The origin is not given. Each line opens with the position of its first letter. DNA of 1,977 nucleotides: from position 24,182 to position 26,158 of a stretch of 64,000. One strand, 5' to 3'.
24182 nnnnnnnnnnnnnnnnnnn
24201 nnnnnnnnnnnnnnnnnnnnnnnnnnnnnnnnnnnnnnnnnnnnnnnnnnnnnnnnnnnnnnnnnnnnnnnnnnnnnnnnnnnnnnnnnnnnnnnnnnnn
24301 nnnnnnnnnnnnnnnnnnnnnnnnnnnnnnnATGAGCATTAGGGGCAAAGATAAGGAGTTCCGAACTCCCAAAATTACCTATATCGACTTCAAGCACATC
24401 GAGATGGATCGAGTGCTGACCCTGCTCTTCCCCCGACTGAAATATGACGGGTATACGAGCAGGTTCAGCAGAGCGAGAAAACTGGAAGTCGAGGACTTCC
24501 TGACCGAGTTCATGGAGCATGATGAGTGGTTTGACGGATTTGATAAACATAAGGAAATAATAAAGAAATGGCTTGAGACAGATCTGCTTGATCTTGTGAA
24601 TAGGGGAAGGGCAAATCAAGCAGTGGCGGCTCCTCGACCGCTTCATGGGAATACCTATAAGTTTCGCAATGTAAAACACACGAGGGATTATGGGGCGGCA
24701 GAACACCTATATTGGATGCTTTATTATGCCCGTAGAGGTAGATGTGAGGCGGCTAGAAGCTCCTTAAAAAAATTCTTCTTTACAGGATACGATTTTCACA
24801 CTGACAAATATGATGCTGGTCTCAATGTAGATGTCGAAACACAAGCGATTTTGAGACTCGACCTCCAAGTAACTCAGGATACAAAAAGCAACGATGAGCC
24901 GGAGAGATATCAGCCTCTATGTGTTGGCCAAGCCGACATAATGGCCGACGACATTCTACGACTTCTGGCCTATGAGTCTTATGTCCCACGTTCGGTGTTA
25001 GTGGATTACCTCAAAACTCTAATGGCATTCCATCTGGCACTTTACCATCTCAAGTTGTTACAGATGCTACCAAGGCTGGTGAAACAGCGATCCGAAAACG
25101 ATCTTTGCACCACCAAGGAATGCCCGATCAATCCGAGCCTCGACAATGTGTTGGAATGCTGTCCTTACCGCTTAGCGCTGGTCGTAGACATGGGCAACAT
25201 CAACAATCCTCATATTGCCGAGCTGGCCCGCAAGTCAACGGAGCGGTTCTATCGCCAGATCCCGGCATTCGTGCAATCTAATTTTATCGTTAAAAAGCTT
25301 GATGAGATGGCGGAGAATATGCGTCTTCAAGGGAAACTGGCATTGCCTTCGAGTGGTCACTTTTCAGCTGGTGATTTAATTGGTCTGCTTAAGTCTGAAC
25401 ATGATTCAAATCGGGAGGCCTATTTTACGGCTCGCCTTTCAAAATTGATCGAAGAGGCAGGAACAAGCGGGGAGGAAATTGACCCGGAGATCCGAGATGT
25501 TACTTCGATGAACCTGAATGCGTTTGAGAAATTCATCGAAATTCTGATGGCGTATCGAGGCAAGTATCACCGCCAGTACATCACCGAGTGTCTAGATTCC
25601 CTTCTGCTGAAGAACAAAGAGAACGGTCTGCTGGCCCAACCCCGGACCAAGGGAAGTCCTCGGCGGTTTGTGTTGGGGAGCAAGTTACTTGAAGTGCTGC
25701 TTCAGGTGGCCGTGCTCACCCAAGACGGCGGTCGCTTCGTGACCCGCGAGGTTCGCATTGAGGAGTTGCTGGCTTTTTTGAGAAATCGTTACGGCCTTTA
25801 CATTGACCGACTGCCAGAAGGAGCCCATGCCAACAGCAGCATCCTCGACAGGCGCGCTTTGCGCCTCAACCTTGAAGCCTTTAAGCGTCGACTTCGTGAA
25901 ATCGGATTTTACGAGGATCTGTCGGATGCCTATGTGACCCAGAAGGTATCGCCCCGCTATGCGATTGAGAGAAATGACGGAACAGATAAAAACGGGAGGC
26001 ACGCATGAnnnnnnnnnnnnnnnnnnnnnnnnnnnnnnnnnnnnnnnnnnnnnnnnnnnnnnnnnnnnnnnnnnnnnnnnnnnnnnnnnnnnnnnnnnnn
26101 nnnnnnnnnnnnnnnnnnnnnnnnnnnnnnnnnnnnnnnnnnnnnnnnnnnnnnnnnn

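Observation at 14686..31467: Candidate novel six-gene defence system: MTase x2, HsdS, NERD-kinase-NTPase, unknown protein, and a nuclease/HerA giant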

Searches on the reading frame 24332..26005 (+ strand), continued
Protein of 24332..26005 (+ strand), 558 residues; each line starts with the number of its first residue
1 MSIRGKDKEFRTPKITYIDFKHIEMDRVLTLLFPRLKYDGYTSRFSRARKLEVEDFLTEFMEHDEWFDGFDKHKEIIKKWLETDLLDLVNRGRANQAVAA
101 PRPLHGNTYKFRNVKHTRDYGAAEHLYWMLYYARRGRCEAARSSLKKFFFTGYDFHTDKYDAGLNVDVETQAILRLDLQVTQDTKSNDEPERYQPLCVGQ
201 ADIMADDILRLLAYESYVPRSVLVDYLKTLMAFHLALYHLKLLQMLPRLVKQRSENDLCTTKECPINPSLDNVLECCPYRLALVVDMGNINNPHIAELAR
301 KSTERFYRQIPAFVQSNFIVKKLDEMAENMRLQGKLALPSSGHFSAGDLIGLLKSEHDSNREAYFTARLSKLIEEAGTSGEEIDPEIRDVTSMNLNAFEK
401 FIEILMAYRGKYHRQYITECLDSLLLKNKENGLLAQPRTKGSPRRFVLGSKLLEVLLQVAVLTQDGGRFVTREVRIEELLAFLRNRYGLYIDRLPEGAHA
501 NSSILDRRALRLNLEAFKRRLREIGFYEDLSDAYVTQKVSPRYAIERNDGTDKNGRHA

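Call 67: get_annotated_region(hit=H11, flank=14000)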
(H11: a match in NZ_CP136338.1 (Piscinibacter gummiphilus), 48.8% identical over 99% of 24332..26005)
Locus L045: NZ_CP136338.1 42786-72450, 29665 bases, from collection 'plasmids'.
description: Piscinibacter gummiphilus strain SBD 7-3 plasmid unnamed2, complete sequence
organism: Piscinibacter gummiphilus (NCBI taxid 946333)
taxonomy: Bacteria; Pseudomonadota; Betaproteobacteria; Burkholderiales; Sphaerotilaceae; Piscinibacter; Piscinibacter gummiphilus
host: -; source: single cell,soil; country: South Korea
typing (MOB-suite, as given by PLSDB): non-mobilizable
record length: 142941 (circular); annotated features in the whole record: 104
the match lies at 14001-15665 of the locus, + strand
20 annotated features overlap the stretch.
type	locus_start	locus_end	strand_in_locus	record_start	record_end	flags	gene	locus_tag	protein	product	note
CDS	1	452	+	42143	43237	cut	-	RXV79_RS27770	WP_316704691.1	AAA family ATPase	-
CDS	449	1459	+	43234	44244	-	-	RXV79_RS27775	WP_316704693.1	ParB/RepB/Spo0J family partition protein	GO:0007059 - chromosome segregation [Evidence IEA]; GO:0000910 - cytokinesis [Evidence IEA]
CDS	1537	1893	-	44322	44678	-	-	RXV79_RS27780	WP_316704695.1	hypothetical protein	-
CDS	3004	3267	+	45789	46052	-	-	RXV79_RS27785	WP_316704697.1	hypothetical protein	-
CDS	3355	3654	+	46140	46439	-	-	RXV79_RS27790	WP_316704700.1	hypothetical protein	-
CDS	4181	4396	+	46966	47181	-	-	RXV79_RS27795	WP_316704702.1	helix-turn-helix domain-containing protein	-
CDS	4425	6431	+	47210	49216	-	-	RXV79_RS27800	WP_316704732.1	N-6 DNA methylase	GO:0006306 - DNA methylation [Evidence IEA]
CDS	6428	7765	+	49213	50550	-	-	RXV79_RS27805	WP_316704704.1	AAA family ATPase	-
CDS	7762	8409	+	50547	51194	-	-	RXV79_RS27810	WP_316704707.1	hypothetical protein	-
CDS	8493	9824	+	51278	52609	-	-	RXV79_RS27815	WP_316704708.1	hypothetical protein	-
CDS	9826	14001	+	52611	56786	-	-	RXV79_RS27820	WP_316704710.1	protein kinase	GO:0006468 - protein phosphorylation [Evidence IEA]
CDS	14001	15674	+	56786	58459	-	-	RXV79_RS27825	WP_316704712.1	hypothetical protein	-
CDS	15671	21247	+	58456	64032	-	-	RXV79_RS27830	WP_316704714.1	hypothetical protein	-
CDS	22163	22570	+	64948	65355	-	-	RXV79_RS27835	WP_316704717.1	helix-turn-helix transcriptional regulator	-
CDS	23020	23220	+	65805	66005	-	-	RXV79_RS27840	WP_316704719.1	hypothetical protein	-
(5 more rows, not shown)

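Call 68: get_annotated_region(hit=H16, flank=14000)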
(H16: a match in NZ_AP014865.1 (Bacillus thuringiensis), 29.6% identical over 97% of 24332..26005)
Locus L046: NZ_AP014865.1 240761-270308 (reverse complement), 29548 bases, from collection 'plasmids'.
description: Bacillus thuringiensis serovar tolworthi strain Pasteur Institute Standard strain plasmid pKK1, complete sequence
organism: Bacillus thuringiensis (NCBI taxid 1442)
taxonomy: Bacteria; Bacillota; Bacilli; Bacillales; Bacillaceae; Bacillus; Bacillus thuringiensis
host: -; source: -; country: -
typing (MOB-suite, as given by PLSDB): non-mobilizable; replicon rep_cluster_125,rep_cluster_1721
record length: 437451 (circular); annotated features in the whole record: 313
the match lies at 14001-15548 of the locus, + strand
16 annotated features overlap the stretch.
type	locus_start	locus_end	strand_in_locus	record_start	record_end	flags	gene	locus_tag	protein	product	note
CDS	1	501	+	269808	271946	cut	-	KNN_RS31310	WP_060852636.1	DEAD/DEAH box helicase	-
CDS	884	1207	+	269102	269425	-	-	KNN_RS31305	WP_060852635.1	nucleoside triphosphate pyrophosphohydrolase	-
CDS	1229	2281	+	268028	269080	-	-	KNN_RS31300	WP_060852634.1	HNH endonuclease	-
CDS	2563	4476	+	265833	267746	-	-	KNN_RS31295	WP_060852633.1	DNA/RNA helicase domain-containing protein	-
CDS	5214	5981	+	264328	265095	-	-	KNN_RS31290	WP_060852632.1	hypothetical protein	-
CDS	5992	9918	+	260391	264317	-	-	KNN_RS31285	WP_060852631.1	hypothetical protein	-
CDS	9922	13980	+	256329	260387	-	-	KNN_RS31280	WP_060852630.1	protein kinase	GO:0006468 - protein phosphorylation [Evidence IEA]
CDS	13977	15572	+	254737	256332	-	-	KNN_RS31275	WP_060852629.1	hypothetical protein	-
CDS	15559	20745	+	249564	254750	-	-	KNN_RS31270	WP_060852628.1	hypothetical protein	-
CDS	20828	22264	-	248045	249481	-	-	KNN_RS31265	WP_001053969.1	IS4-like element IS231C family transposase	GO:0006313 - DNA transposition [Evidence IEA]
CDS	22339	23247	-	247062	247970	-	-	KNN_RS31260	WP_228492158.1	hypothetical protein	-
CDS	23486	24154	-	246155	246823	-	-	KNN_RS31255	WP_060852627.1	hypothetical protein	-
CDS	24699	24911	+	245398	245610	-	-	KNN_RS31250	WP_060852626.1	transcriptional regulator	-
CDS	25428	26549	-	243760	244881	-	tnpB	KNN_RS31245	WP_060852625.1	IS200/IS605 family element RNA-guided endonuclease TnpB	-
CDS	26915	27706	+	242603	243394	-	-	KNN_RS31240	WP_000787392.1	enoyl-CoA hydratase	-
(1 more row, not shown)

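Call 71: search_protein_families(library=ncbifam, proteins=[L045:4181-4393:+, L045:4425-6428:+, L045:6428-7762:+, L045:7762-8406:+, L045:8493-9821:+, L045:9826-13998:+, L046:5214-5978:+, L046:5992-9915:+, L046:9922-13977:+, L046:13977-15569:+], max_evalue=0.00001)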
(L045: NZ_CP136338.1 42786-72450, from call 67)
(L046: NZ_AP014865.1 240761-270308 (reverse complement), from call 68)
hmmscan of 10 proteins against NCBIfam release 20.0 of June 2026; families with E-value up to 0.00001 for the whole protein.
L045:4181-4393:+ (71 aa): 2 families
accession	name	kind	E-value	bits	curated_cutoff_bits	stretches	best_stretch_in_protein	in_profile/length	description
NF047737.1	antiphage_MADS1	equivalog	1.9e-27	95.3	80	1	3-51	1-49/49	methylation-associated defense system helix-turn-helix domain-containing protein MAD1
TIGR01764.1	excise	domain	1.8e-18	66.6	28.8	1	5-52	1-48/49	excisionase family DNA-binding protein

L045:4425-6428:+ (668 aa): 2 families
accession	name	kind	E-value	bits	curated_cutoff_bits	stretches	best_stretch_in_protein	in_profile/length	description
NF047738.1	antiphage_MADS2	equivalog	0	1015.5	720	1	15-659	1-654/654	methylation-associated defense system DNA methyltransferase MAD2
NF033455.1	BREX_6_MTaseX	exception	1.7e-07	29.1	900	1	339-428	330-413/1319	BREX-6 system adenine-specific DNA-methyltransferase PglX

L045:6428-7762:+ (445 aa): 4 families
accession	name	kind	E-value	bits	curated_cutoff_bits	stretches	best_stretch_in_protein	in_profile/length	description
NF047739.1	antiphage_MADS3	equivalog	2.5e-164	547.5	420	1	1-444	1-427/427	methylation-associated defense system AAA family ATPase MAD3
NF000355.4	ribo_prot_ABC_F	equivalog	8.2e-06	24.9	380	0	26-39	33-46/499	ribosomal protection-like ABC-F family protein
TIGR04521.1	ECF_ATPase_2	equivalog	9.8e-06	24.8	330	0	334-392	145-204/279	energy-coupling factor transporter ATPase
TIGR00611.2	recf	equivalog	9.9e-06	24.9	172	0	2-39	1-39/339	DNA replication/repair protein RecF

L045:7762-8406:+ (215 aa): 1 family
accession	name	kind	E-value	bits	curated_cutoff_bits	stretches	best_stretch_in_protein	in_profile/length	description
NF047734.1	antiphage_MADS4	equivalog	3.1e-69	233.2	160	1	5-214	1-206/206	methylation-associated defense system protein MAD4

L045:8493-9821:+ (443 aa): 1 family
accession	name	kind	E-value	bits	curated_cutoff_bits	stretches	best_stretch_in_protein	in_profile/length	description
NF047740.1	antiphage_MADS5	equivalog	1.7e-140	468.9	400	1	1-439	24-460/461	methylation-associated defense system restriction endonuclease subunit S MAD5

L045:9826-13998:+ (1391 aa): 16 families
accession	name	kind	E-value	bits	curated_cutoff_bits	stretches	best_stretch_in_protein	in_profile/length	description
NF047741.1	antiphage_MADS6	equivalog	1.6e-228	760.2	460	2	1-617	1-611/612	methylation-associated defense system protein kinase MAD6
NF033483.0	PknB_PASTA_kin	equivalog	4.1e-68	230.8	450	2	493-766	2-281/563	Stk1 family PASTA domain-containing Ser/Thr kinase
NF033442.0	BREX_PglW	equivalog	6.9e-65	219.5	990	1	15-766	14-782/1391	BREX system serine/threonine kinase PglW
NF052427.1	StpK7MSMEG_1200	equivalog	2.4e-42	145.2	900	2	500-762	9-277/601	serine/threonine protein kinase StpK7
NF038150.1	lanthi_synth_IV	equivalog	1.7e-37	129.2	650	2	485-794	181-482/851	class IV lanthionine synthetase LanL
TIGR03903.1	TOMM_kin_cyc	equivalog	1.5e-35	122.4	705.75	2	529-692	9-184/1267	TOMM system kinase/cyclase fusion protein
NF038151.1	lanthi_synth_III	equivalog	2.1e-19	69.4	575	2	525-696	253-428/833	class III lanthionine synthetase LanKC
NF053615.1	SerThrKinAfsKStmc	equivalog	6.5e-18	64.8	1300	1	303-405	118-217/809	protein serine/threonine kinase AfsK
NF009651.0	PRK13184.1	equivalog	5.5e-15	54.4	839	1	677-752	211-289/932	serine/threonine-protein kinase PknD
NF043056.1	T4SS_LegK1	equivalog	1.5e-12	46.9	550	0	267-395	150-284/516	Dot/Icm T4SS effector kinase LegK1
TIGR03724.2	arch_bud32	equivalog_domain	2.6e-11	43.4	125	1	574-653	69-141/193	KEOPS complex kinase/ATPase Bud32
NF058632.1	SerThrKinPrkT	equivalog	2.9e-11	42.9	280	1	493-637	16-157/322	serine/threonine protein kinase PrkT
NF011460.0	PRK14879.1-1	equivalog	5.7e-07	28.9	199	1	574-651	87-165/232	Kae1-associated kinase Bud32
NF007174.0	PRK09605.1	equivalog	1.1e-06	27.4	447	0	539-652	380-482/535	bifunctional N(6)-L-threonylcarbamoyladenine synthase/serine/threonine protein kinase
NF011464.0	PRK14879.1-7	equivalog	3e-06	27.2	246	0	574-653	82-159/221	Kae1-associated kinase Bud32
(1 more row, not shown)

L046:5214-5978:+ (255 aa): 0 families

L046:5992-9915:+ (1308 aa): 0 families

L046:9922-13977:+ (1352 aa): 19 families
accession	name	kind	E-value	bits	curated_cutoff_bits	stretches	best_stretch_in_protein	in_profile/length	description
NF047741.1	antiphage_MADS6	equivalog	8.8e-139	463.8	460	2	1-600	1-610/612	methylation-associated defense system protein kinase MAD6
NF033442.0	BREX_PglW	equivalog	5e-54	183.5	990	1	20-647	19-676/1391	BREX system serine/threonine kinase PglW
NF033483.0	PknB_PASTA_kin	equivalog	4.5e-52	177.8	450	2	479-737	3-272/563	Stk1 family PASTA domain-containing Ser/Thr kinase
NF038150.1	lanthi_synth_IV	equivalog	5.7e-32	110.9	650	2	436-732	152-455/851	class IV lanthionine synthetase LanL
NF052427.1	StpK7MSMEG_1200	equivalog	2.7e-28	98.8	900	2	482-681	6-211/601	serine/threonine protein kinase StpK7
NF038151.1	lanthi_synth_III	equivalog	9.8e-20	70.5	575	2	522-672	266-423/833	class III lanthionine synthetase LanKC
TIGR03903.1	TOMM_kin_cyc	equivalog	1.2e-15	56.5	705.75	1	510-632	5-131/1267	TOMM system kinase/cyclase fusion protein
TIGR03724.2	arch_bud32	equivalog_domain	7e-13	48.5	125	0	554-636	66-137/193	KEOPS complex kinase/ATPase Bud32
NF043056.1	T4SS_LegK1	equivalog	1.5e-12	46.9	550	1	522-673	121-285/516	Dot/Icm T4SS effector kinase LegK1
NF011460.0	PRK14879.1-1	equivalog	1e-10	41.2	199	0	275-354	85-163/232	Kae1-associated kinase Bud32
NF009651.0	PRK13184.1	equivalog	2.6e-10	38.9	839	0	488-680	7-232/932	serine/threonine-protein kinase PknD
NF011464.0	PRK14879.1-7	equivalog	5.9e-10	39.3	246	0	554-632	79-151/221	Kae1-associated kinase Bud32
NF058632.1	SerThrKinPrkT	equivalog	3.8e-09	36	280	0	484-620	22-154/322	serine/threonine protein kinase PrkT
NF002475.0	PRK01723.1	equivalog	4.8e-09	35.6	142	1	293-353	139-195/241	3-deoxy-D-manno-octulosonic acid kinase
NF011463.0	PRK14879.1-4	equivalog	1.8e-08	34.1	188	0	557-631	94-161/237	Kae1-associated kinase Bud32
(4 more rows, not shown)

L046:13977-15569:+ (531 aa): 1 family
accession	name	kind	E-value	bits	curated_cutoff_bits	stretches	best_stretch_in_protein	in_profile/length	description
NF047733.1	antiphage_MADS7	equivalog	1.1e-91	308.5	410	1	6-521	3-529/529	methylation-associated defense system protein MAD7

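Call 75: search_protein_families(library=pfam, proteins=[L046:5992-9915:+, L046:5214-5978:+, L046:15559-20742:+], max_evalue=0.01)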
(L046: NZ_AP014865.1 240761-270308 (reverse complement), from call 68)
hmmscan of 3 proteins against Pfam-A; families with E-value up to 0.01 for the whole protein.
L046:5992-9915:+ (1308 aa): 1 family
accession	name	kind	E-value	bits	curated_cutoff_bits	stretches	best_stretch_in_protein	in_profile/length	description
PF10923.14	BrxC_BrxD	-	0.00076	18.9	22.2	1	184-240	220-279/414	BREX system ATP-binding protein BrxC/D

L046:5214-5978:+ (255 aa): 0 families

L046:15559-20742:+ (1728 aa): 0 families

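Call 79: search_protein_families(library=pfam, proteins=[L033:2995-4113:+, L031:2947-4065:+, L031:4058-4420:+], max_evalue=0.01)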
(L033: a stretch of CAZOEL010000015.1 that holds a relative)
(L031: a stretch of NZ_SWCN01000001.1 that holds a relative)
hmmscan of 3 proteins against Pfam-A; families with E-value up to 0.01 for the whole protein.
L033:2995-4113:+ (373 aa): 2 families
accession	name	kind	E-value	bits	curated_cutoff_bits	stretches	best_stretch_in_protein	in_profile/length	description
PF13784.11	Fic_N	-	6.6e-26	90.6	26.7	1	24-107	2-80/82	Fic/DOC family N-terminal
PF02661.23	Fic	-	6.1e-15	56.3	24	1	115-219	1-92/93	Fic/DOC family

L031:2947-4065:+ (373 aa): 3 families
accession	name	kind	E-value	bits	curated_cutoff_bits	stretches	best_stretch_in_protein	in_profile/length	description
PF13784.11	Fic_N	-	1.5e-26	92.7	26.7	1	25-109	3-82/82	Fic/DOC family N-terminal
PF02661.23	Fic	-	4.9e-17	63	24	1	116-220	2-93/93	Fic/DOC family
PF21248.3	SoFic-like_C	-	0.0025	18.4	27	1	301-351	17-67/76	Protein adenylyltransferase SoFic-like, C-terminal domain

L031:4058-4420:+ (121 aa): 0 families

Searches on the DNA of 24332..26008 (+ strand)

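Call 28: search_dna_similar(query=window:24332-26008:+, collection=ecoli_genomes, mode=distant, max_rows=10)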
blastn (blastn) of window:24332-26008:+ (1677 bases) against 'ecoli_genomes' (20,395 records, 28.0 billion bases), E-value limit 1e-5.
Records with a match: 10; places in all: 10; records where one place covers at least 80% of the query: 10.
Genomes with a match: 10 of 5426; with a place that covers at least 80% of the query: 10. Places per genome that has any: lowest 1, median 1, highest 1. On chromosomes: 10 places; on plasmids: 0.
Best place of each record, by identity: 60-80% 10.
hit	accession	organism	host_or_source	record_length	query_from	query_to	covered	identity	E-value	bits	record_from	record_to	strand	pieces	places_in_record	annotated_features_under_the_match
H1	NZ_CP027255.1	Escherichia coli strain EC11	cow dung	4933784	19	1677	99%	70.9%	0e+0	796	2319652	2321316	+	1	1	mads7: methylation-associated defense system protein MAD7 | mads8: methylation-associated defense system ATP-binding protein MAD8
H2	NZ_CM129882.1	Escherichia coli strain MB06234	seawater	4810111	19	1677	99%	70.9%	0e+0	796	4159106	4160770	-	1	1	mads7: methylation-associated defense system protein MAD7 | mads8: methylation-associated defense system ATP-binding protein MAD8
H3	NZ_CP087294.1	Escherichia coli strain APEC E956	chicken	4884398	19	1677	99%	70.8%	0e+0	792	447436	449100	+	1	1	mads7: methylation-associated defense system protein MAD7 | mads8: methylation-associated defense system ATP-binding protein MAD8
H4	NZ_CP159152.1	Escherichia coli strain 10035210-2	Homo sapiens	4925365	19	1677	99%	70.8%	0e+0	792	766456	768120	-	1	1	hypothetical protein (x2)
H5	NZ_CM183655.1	Escherichia coli strain GmF052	Homo sapiens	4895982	19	1677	99%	70.8%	0e+0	792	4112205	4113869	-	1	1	mads7: methylation-associated defense system protein MAD7 | mads8: methylation-associated defense system ATP-binding protein MAD8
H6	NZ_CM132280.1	Escherichia coli strain 19AR0254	Homo sapiens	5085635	19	1677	99%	70.6%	0e+0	778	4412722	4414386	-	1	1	mads7: methylation-associated defense system protein MAD7 | mads8: methylation-associated defense system ATP-binding protein MAD8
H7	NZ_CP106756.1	Escherichia coli strain B-JRPT-4119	Homo sapiens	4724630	19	1677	99%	70.5%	0e+0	769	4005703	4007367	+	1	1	mads7: methylation-associated defense system protein MAD7 | mads8: methylation-associated defense system ATP-binding protein MAD8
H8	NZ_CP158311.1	Escherichia coli strain CS5L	Chicken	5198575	19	1677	99%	70.5%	0e+0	769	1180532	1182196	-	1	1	mads7: methylation-associated defense system protein MAD7 | mads8: methylation-associated defense system ATP-binding protein MAD8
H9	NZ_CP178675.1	Escherichia coli strain VTB97074v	Chicken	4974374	19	1677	99%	70.5%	0e+0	769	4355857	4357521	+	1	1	mads7: methylation-associated defense system protein MAD7 | mads8: methylation-associated defense system ATP-binding protein MAD8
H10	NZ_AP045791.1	Escherichia coli strain 23CRST026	Homo sapiens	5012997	19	1677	99%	70.5%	0e+0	769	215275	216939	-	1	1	mads7: methylation-associated defense system protein MAD7 | mads8: methylation-associated defense system ATP-binding protein MAD8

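Call 29: get_annotated_region(hit=H1, flank=16000)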
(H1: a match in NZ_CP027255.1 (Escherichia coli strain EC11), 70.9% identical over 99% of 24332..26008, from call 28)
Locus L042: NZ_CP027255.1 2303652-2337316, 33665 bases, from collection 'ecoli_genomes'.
description: Escherichia coli strain EC11 chromosome, complete genome
organism: Escherichia coli strain EC11 (NCBI taxid 562)
replicon: chromosome; assembly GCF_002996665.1
host: -; source: cow dung; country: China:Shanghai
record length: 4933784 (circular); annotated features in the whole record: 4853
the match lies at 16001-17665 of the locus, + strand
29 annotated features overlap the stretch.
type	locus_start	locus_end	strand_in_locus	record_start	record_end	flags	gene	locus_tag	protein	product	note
CDS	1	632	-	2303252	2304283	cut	idnD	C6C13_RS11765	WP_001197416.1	L-idonate 5-dehydrogenase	-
CDS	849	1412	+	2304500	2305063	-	idnK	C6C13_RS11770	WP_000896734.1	gluconokinase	-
CDS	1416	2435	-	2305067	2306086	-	ahr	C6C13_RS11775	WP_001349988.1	NADPH-dependent aldehyde reductase Ahr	-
tRNA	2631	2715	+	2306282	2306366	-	-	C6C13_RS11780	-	tRNA-Leu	-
CDS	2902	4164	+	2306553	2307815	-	-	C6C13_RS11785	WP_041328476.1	tyrosine-type recombinase/integrase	-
CDS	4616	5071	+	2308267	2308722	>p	-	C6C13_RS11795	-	DNA helicase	frameshifted; internal stop; incomplete; partial in the middle of a contig; missing C-terminus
CDS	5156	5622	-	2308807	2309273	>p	-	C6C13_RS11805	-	conjugal transfer nickase/helicase domain-containing protein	frameshifted; internal stop; incomplete; partial in the middle of a contig; missing N-terminus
CDS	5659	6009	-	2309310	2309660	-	-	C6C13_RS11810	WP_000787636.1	helix-turn-helix domain-containing protein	-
CDS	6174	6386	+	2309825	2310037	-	mads1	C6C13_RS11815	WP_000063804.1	methylation-associated defense system helix-turn-helix domain-containing protein MAD1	-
CDS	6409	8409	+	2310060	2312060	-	mads2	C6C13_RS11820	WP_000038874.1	methylation-associated defense system DNA methyltransferase MAD2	-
CDS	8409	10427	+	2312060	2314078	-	mads2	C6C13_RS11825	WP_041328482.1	methylation-associated defense system DNA methyltransferase MAD2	-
CDS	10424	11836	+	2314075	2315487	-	mads5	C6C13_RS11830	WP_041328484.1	methylation-associated defense system restriction endonuclease subunit S MAD5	-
CDS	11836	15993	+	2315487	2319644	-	mads6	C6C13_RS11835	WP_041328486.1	methylation-associated defense system protein kinase MAD6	-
CDS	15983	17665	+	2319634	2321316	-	mads7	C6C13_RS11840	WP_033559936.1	methylation-associated defense system protein MAD7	-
CDS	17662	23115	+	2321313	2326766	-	mads8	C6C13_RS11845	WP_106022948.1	methylation-associated defense system ATP-binding protein MAD8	-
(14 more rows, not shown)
